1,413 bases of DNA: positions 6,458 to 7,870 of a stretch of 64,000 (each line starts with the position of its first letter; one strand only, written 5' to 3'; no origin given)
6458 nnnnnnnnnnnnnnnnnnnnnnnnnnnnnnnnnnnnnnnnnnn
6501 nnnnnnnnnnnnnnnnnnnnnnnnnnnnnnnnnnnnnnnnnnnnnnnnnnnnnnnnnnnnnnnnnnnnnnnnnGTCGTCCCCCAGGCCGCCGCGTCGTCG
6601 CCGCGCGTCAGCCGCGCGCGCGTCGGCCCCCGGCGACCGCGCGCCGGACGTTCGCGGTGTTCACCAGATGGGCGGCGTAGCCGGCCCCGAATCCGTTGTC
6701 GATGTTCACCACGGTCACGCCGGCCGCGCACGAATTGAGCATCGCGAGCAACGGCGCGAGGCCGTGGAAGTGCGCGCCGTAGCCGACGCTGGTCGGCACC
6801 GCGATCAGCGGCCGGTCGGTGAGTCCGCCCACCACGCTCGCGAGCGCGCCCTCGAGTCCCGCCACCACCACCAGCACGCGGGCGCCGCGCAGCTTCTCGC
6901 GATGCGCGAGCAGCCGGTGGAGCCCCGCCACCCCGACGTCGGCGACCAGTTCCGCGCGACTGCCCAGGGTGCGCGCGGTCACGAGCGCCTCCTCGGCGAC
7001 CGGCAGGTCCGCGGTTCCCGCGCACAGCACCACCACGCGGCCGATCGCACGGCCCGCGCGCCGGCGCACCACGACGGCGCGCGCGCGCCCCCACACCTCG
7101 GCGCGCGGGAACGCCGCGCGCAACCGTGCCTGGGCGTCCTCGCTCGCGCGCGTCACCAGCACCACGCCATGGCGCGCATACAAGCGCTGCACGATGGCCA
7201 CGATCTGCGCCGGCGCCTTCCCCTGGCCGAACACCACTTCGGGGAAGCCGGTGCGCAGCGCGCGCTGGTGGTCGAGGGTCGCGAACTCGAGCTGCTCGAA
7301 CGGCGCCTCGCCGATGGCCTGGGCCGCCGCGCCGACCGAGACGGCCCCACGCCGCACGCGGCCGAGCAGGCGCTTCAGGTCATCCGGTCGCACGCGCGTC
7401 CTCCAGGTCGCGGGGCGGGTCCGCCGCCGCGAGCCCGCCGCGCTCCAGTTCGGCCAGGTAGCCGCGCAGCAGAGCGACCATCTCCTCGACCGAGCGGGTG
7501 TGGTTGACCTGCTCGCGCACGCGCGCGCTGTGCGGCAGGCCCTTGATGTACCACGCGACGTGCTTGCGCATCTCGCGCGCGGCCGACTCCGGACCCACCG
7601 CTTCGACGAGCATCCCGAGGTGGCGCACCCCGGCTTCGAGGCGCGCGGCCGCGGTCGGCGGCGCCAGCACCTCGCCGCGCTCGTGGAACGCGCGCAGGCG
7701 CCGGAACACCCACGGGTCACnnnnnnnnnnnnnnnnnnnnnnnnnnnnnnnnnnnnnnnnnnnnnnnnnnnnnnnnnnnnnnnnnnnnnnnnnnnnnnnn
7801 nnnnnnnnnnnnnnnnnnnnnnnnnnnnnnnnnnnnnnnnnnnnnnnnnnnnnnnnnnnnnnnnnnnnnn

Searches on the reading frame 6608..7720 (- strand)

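Call 51: search_protein_families(library=pfam, proteins=[window:6608-7720:-], max_evalue=0.001)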
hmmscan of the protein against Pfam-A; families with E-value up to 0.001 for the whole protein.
window:6608-7720:- (370 aa): 1 family
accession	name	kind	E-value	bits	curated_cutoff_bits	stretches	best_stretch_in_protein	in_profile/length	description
PF00731.26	AIRC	-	4.1e-11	43.1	30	1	229-352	2-125/148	AIR carboxylase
